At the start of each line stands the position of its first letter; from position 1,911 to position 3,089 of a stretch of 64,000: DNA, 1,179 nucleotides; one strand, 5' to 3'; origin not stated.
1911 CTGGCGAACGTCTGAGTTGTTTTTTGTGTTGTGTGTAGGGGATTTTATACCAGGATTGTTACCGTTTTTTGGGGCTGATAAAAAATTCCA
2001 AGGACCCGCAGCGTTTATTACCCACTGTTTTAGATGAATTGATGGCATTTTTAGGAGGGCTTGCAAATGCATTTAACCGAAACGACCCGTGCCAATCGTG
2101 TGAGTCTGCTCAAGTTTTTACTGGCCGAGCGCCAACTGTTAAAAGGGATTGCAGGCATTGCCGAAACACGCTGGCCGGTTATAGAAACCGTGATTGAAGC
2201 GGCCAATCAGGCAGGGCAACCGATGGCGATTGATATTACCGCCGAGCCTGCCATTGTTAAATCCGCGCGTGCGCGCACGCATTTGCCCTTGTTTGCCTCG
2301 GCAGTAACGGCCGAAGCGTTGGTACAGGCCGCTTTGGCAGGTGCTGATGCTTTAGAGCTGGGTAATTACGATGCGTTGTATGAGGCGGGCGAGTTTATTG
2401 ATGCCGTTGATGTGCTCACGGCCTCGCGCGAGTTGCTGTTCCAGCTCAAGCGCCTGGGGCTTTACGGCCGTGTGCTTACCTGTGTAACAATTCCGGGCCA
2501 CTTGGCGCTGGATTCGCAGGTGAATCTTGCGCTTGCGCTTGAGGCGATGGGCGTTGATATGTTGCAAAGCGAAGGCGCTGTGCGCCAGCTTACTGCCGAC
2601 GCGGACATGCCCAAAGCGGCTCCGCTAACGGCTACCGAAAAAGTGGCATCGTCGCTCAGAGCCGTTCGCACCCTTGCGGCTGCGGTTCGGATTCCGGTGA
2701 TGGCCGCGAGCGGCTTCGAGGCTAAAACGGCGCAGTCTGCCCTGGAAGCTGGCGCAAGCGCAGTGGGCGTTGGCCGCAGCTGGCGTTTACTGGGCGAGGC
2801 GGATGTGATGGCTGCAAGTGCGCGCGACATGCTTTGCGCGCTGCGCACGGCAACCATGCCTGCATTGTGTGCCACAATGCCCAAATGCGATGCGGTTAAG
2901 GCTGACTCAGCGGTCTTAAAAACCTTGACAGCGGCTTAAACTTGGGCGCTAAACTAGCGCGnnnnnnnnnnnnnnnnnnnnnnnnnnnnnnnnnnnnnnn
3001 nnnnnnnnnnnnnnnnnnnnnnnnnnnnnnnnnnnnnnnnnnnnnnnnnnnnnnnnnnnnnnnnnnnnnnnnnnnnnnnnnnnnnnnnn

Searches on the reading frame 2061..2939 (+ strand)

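Call 13: search_protein_families(library=pfam, proteins=[window:2061-2939:+], max_evalue=0.001)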
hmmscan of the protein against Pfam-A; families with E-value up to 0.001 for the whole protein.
window:2061-2939:+ (292 aa): 2 families
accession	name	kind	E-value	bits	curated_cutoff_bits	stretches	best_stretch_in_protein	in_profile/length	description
PF04481.18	DUF561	-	3.1e-46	158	21.6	1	19-259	7-235/243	Protein of unknown function (DUF561)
PF03060.21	NMO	-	0.00048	20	28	1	192-256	176-240/331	Nitronate monooxygenase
